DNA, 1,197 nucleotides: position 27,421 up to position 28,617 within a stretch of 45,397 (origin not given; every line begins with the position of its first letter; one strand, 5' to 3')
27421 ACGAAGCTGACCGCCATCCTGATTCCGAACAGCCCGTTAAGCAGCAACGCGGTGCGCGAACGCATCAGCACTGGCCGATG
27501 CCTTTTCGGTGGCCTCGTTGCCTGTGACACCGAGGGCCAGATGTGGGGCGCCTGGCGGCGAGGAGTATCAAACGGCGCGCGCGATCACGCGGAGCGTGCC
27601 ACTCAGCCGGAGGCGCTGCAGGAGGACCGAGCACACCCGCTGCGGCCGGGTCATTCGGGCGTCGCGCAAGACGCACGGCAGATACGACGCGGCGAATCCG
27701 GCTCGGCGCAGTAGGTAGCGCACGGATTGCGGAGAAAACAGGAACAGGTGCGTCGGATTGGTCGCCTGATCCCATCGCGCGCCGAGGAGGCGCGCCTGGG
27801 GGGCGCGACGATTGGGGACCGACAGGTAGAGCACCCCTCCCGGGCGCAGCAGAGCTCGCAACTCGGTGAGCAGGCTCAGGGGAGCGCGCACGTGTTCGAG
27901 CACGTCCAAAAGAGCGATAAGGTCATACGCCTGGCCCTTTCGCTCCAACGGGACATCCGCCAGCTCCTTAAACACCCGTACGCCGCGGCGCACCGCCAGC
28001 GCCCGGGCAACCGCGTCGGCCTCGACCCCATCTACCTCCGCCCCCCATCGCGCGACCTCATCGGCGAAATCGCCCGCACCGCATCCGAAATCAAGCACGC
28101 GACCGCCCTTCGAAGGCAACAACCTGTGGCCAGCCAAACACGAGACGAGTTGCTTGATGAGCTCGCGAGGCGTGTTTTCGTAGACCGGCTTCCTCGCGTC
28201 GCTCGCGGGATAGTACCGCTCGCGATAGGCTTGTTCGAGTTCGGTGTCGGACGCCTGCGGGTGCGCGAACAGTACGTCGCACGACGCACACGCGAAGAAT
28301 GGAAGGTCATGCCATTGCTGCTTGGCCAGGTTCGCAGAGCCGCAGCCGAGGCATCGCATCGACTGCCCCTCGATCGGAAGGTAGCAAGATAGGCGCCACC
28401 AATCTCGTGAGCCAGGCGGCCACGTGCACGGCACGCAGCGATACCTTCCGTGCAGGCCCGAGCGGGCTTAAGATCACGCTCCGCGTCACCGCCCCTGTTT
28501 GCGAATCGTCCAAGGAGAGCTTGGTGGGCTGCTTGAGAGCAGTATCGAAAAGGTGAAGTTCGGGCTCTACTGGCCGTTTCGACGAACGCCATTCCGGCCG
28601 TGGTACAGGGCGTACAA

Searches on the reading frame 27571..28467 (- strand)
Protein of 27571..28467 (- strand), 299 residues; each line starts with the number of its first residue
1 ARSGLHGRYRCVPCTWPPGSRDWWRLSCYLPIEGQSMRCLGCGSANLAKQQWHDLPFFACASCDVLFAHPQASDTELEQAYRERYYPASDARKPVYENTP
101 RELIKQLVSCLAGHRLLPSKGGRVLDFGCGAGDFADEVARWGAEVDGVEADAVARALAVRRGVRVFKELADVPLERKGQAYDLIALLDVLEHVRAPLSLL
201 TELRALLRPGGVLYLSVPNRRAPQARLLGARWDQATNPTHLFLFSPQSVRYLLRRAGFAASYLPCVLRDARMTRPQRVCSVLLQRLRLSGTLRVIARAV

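Call 18: search_protein_families(library=pfam, proteins=[window:27571-28467:-])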
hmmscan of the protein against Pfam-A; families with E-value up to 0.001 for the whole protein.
window:27571-28467:- (299 aa): 9 families
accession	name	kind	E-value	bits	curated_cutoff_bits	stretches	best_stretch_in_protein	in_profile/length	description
PF13489.12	Methyltransf_23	-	3e-29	102.3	27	1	114-259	14-160/164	Methyltransferase domain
PF08241.18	Methyltransf_11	-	4.5e-12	46.9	21.2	1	125-215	1-95/95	Methyltransferase domain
PF08242.18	Methyltransf_12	-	8.2e-12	46.2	30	1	125-213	1-98/98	Methyltransferase domain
PF13649.12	Methyltransf_25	-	3.4e-10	40.9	27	1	124-211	1-97/97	Methyltransferase domain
PF07021.18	MetW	-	3.3e-09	37.1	21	1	120-219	13-111/193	Methionine biosynthesis protein MetW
PF13847.12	Methyltransf_31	-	6.4e-09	36.1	27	1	119-224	2-118/145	Methyltransferase domain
PF05219.18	DREV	-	2.8e-06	27.1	26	1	120-213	94-184/265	DREV methyltransferase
PF08003.17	Methyltransf_9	-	1.5e-05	24.6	23.8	1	116-261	111-263/315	Protein of unknown function (DUF1698)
PF05175.20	MTS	-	0.00086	19.4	23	0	118-160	28-71/170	Methyltransferase small domain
